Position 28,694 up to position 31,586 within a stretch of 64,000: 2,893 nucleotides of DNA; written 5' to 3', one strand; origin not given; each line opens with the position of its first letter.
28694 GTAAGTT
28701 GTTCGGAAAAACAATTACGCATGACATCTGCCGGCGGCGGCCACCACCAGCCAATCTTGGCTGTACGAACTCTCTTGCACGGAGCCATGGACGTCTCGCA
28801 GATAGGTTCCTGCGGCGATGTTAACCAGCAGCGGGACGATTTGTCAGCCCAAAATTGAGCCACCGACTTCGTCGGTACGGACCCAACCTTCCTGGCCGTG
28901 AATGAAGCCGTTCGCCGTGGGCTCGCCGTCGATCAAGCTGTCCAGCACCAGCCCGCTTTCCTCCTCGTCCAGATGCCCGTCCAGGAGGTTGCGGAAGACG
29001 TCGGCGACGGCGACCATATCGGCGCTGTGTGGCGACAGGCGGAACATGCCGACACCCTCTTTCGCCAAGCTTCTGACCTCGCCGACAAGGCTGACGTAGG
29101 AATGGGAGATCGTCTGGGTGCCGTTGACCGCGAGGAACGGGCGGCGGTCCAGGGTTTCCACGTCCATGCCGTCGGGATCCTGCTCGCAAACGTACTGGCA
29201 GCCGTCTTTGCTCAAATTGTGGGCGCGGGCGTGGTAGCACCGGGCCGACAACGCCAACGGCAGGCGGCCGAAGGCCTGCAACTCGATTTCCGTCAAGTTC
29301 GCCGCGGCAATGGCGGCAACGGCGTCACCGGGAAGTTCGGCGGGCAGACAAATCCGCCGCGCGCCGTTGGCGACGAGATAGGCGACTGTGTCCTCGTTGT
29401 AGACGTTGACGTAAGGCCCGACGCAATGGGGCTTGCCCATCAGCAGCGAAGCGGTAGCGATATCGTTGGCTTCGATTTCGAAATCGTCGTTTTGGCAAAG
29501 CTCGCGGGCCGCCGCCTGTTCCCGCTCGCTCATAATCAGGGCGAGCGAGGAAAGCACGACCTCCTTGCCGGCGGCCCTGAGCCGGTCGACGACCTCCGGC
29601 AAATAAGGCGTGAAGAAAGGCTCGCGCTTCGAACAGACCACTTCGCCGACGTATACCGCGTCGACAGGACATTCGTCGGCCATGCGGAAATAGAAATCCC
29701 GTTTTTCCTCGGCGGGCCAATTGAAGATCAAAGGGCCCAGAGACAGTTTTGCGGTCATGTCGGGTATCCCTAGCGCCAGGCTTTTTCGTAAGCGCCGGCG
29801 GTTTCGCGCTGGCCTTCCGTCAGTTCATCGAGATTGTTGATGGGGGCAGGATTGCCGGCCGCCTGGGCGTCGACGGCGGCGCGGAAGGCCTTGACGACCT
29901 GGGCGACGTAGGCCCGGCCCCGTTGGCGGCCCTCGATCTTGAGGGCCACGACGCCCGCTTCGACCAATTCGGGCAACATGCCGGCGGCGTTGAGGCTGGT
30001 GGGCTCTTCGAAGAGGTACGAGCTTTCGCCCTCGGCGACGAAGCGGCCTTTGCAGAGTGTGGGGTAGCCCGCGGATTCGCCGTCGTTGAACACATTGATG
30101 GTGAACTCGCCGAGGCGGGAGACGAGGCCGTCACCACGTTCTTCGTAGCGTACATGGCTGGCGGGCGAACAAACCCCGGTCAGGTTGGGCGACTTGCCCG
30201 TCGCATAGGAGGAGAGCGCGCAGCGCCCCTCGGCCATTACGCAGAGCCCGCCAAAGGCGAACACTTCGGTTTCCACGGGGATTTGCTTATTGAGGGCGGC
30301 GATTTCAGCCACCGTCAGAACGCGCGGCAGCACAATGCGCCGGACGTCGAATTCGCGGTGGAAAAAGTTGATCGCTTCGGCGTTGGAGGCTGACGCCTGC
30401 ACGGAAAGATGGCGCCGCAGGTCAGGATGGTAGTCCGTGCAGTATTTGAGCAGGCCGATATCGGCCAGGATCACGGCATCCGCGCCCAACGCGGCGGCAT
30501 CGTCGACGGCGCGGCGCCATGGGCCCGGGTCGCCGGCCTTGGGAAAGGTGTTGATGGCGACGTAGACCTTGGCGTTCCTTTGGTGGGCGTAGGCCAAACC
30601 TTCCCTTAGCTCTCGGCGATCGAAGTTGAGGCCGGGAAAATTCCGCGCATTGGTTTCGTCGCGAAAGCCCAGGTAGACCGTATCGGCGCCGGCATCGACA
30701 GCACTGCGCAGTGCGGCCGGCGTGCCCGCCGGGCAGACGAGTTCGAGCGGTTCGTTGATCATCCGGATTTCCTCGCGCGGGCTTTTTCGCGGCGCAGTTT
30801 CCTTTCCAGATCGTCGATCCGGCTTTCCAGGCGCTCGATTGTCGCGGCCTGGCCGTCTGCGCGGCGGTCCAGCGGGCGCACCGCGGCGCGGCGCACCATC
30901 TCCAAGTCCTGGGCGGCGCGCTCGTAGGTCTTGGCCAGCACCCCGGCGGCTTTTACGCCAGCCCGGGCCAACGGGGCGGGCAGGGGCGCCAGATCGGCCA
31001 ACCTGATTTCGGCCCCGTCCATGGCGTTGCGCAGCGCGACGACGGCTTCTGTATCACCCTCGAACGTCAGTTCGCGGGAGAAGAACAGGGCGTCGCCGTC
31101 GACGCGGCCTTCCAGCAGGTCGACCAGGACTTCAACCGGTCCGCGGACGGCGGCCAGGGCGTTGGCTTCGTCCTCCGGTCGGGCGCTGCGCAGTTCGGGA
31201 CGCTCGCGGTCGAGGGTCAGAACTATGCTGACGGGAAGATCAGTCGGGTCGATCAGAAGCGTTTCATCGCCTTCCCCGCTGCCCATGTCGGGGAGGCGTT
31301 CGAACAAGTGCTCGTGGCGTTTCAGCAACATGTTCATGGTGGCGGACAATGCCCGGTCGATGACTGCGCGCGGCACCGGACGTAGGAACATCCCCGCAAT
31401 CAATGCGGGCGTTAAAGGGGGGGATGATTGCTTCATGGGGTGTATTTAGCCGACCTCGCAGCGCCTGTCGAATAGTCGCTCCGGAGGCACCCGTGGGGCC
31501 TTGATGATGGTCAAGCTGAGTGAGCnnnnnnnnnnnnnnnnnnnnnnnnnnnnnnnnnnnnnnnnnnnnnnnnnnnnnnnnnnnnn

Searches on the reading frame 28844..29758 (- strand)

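Call 32: search_protein_families(library=pfam, proteins=[window:28844-29758:-])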
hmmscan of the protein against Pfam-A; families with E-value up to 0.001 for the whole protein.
window:28844-29758:- (304 aa): 1 family
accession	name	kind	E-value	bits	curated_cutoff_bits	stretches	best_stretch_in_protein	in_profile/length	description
PF01136.24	Peptidase_U32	-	2.6e-15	56.8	22.4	1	117-266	45-202/233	Peptidase family U32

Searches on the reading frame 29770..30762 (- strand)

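Call 32: search_protein_families(library=pfam, proteins=[window:29770-30762:-])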
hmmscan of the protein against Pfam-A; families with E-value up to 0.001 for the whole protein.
window:29770-30762:- (330 aa): 1 family
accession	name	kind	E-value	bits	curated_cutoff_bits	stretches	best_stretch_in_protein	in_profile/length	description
PF01136.24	Peptidase_U32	-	5.4e-60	203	22.4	1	82-327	4-230/233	Peptidase family U32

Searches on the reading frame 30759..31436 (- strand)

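Call 55: search_protein_families(library=pfam, proteins=[window:30759-31436:-])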
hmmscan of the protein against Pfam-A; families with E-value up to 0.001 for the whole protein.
window:30759-31436:- (225 aa): 1 family
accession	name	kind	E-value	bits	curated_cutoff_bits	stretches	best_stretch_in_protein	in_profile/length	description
PF02036.22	SCP2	-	4.5e-09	37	21.3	1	59-140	23-101/101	SCP-2 sterol transfer family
